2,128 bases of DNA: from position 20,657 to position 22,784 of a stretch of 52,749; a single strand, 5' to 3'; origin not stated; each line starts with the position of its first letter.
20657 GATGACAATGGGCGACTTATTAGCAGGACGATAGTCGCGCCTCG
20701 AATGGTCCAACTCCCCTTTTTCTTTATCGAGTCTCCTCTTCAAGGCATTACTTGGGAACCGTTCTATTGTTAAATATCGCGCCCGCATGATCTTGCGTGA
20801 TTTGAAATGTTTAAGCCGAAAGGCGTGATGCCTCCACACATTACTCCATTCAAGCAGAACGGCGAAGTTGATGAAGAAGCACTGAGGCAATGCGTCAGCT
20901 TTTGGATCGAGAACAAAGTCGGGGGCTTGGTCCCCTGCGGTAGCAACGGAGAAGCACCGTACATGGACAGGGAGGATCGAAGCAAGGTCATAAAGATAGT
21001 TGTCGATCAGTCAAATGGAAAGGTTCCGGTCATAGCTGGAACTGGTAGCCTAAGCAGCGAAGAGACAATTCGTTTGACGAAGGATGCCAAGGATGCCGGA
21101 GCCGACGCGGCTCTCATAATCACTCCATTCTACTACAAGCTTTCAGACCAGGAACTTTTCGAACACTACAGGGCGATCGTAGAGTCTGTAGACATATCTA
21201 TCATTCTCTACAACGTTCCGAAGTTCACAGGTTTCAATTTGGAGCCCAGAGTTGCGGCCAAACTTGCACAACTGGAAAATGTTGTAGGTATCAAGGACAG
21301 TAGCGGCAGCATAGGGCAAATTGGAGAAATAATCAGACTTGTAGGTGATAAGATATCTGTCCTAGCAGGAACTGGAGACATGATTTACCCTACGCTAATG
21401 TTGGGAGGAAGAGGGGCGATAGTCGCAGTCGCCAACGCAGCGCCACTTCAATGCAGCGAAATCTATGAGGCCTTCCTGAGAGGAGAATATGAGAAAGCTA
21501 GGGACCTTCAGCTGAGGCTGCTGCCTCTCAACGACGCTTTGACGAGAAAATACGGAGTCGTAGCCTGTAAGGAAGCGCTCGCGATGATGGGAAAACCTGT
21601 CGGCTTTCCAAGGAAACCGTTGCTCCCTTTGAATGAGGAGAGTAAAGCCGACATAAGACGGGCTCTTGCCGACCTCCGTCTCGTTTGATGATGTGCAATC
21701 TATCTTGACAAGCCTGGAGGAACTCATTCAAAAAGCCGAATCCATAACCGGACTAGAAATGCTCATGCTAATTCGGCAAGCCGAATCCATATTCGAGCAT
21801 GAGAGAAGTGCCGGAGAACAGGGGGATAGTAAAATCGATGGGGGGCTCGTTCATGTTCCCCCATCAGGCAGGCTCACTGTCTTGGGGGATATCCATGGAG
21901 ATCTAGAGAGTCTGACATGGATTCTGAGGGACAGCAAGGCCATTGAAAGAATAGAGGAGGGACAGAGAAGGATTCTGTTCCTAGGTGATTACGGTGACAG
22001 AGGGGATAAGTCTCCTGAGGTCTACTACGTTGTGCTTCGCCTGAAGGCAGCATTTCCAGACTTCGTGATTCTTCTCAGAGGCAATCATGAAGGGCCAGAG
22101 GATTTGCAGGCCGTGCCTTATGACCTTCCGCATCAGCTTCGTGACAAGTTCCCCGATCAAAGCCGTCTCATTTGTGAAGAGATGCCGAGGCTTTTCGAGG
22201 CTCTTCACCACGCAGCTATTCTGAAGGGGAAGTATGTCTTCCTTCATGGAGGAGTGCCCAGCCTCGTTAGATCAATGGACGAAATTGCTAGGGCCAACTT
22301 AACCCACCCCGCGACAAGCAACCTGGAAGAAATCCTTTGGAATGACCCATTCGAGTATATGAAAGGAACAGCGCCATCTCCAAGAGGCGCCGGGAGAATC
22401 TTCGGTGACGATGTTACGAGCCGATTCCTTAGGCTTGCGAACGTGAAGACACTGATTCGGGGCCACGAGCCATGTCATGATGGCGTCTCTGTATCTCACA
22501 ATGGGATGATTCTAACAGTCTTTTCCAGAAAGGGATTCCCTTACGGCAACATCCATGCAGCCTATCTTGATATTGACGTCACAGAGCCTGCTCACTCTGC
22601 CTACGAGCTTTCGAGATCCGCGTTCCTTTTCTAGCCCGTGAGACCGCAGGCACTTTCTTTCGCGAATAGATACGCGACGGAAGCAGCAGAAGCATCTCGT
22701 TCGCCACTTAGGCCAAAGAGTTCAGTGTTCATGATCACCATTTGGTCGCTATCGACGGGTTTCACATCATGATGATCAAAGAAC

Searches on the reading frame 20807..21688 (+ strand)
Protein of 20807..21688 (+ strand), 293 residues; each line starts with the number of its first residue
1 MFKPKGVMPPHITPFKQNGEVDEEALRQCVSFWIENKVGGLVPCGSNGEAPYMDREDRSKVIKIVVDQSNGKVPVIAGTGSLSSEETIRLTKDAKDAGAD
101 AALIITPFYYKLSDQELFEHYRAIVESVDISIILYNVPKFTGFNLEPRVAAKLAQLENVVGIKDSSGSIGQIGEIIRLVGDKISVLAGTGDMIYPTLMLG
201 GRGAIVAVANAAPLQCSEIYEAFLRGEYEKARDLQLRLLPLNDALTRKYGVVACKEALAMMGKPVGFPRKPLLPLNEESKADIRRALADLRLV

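Call 8: search_protein_families(library=pfam, proteins=[window:20807-21688:+], max_evalue=0.001)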
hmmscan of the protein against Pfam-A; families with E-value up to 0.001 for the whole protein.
window:20807-21688:+ (293 aa): 1 family
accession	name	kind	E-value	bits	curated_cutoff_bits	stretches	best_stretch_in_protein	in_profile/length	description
PF00701.28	DHDPS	-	1.8e-81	273.5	22.1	1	4-287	2-286/289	Dihydrodipicolinate synthetase family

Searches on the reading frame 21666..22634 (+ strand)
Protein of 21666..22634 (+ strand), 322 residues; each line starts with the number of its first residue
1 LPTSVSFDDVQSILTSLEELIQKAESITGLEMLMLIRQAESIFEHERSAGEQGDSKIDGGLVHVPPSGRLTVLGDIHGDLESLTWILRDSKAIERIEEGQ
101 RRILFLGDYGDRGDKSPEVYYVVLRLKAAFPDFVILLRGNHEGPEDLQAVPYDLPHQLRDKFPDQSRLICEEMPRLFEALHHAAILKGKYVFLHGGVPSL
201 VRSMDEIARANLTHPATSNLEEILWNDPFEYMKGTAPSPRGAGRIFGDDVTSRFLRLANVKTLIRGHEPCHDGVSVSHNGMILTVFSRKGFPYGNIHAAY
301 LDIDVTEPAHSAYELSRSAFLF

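Call 8: search_protein_families(library=pfam, proteins=[window:21666-22634:+], max_evalue=0.001)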
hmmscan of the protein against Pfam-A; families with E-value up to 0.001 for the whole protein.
window:21666-22634:+ (322 aa): 1 family
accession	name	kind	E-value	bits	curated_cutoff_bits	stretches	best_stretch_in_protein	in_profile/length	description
PF00149.33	Metallophos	-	1e-23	85.2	21.5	1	69-269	2-189/191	Calcineurin-like phosphoesterase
